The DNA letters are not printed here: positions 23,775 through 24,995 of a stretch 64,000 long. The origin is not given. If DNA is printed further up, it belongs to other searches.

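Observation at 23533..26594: Receiver / KaiC-like ATPase / ExeA-like AAA ATPase / Pro-rich bitopic protein / membrane-anchored receiver operon facing the synthase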

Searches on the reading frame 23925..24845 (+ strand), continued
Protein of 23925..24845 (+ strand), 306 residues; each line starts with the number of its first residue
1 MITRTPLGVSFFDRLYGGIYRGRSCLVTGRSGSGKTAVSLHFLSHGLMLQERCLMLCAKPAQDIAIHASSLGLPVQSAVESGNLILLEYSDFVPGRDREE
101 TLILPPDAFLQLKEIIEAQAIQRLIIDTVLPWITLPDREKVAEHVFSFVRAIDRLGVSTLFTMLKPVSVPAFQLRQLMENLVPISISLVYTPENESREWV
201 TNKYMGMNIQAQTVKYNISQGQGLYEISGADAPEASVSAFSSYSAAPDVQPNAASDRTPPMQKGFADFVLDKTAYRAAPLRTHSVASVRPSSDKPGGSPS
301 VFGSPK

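Call 53: fold_search(model_id=the predicted structure, library=pdb)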
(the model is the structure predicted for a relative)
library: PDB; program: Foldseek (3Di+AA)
matches with E <= 10: 1965; with E <= 0.001: 1163
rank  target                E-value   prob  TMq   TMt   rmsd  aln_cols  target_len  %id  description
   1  8zn6_I                2.0e-17  1.00  0.58  0.39   3.3       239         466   24  Crystal Structure of Designed Clock Protein KaiC (released 2025-04-16)
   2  7dyi_A                3.1e-17  1.00  0.61  0.42   3.8       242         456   22  Crystal Structure of Cyanobacterial Circadian Clock Protein KaiC (released 2022-04-27)
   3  8zn6_H                3.1e-17  1.00  0.62  0.41   3.9       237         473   24  Crystal Structure of Designed Clock Protein KaiC (released 2025-04-16)
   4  4tlb_F                4.2e-17  1.00  0.60  0.82   3.7       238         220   22  Crystal structure of N-terminal C1 domain of KaiC (released 2015-07-01)
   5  8zn5_F                4.8e-17  1.00  0.60  0.42   3.2       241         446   23  Crystal Structure of Designed Clock Protein KaiC (released 2025-04-16)
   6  7dxq_E                5.7e-17  1.00  0.60  0.41   3.6       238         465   22  Crystal Structure of Cyanobacterial Circadian Clock Protein KaiC (released 2022-04-27)
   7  4tlb_A                6.1e-17  1.00  0.61  0.81   3.1       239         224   22  Crystal structure of N-terminal C1 domain of KaiC (released 2015-07-01)
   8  8zn6_L                7.3e-17  1.00  0.61  0.40   3.4       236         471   24  Crystal Structure of Designed Clock Protein KaiC (released 2025-04-16)
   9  8zn6_E                7.3e-17  1.00  0.61  0.40   3.5       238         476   23  Crystal Structure of Designed Clock Protein KaiC (released 2025-04-16)
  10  4tlc_F                7.3e-17  1.00  0.59  0.81   3.1       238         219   22  Crystal structure of N-terminal C1 domain of KaiC (released 2015-07-01)
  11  8zn7_D                7.7e-17  1.00  0.61  0.41   3.2       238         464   22  Crystal Structure of Designed Clock Protein KaiC (released 2025-04-16)
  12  7s65_B                7.7e-17  1.00  0.62  0.42   3.6       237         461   24  Compressed conformation of nighttime state KaiC (released 2021-09-22)
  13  4tla_B                9.3e-17  1.00  0.59  0.81   3.4       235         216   21  Crystal structure of N-terminal C1 domain of KaiC (released 2015-07-01)
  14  8jon_A                9.9e-17  1.00  0.62  0.40   3.6       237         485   23  Structure of a synthetic circadian clock protein KaiC mutant of cyanobacteria Synechococcus elongatus PCC 7942 (released 2024-06-12)
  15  4tl6_C                1.1e-16  1.00  0.59  0.80   3.9       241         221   21  Crystal structure of N-terminal domain of KaiC (released 2015-07-01)
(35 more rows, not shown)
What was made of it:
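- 23925..24845 (+): Single-domain KaiC-like RecA-fold NTP-binding protein with a disordered Ala/Pro-rich tail that carries a short conserved F-x-x-x-V-L motif. Foldseek best match is the KaiC CI domain, TM about 0.8 on the target (call 53).
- Closest known: KaiC and single-domain KaiC-like proteins such as archaellum ArlH/FlaH. Same: RecA-like KaiC fold, with best structural matches to KaiC CI (call 53).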

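Call 89: search_protein_representatives(alignment_id=A3)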
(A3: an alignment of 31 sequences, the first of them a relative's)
Query: 31 sequences, 286 profile positions. Proteins with E-value up to 0.001 (for the whole library): 5972; up to 1e-10: 1336; up to 1e-30: 93. The best 150 are listed.
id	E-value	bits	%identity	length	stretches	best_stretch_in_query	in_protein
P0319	3.1e-110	384.6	-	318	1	1-276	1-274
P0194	8.7e-110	383.1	-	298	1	2-284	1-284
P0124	2.4e-109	381.6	-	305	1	2-280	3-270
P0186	7.4e-108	376.8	-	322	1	1-280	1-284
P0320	8.8e-104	363.4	-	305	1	1-281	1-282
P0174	1.7e-101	355.9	-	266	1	1-268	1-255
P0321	8.2e-96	337.3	-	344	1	1-256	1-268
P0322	6.0e-95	334.4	-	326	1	1-280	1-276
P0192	1.7e-92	326.4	-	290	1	1-277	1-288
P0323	1.2e-91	323.6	-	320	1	1-258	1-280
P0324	2.2e-91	322.7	-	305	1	1-275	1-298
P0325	1.3e-90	320.2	-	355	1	1-280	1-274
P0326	2.0e-90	319.6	-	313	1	16-272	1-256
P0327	2.7e-90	319.2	-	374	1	1-281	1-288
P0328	1.3e-89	316.9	-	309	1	1-256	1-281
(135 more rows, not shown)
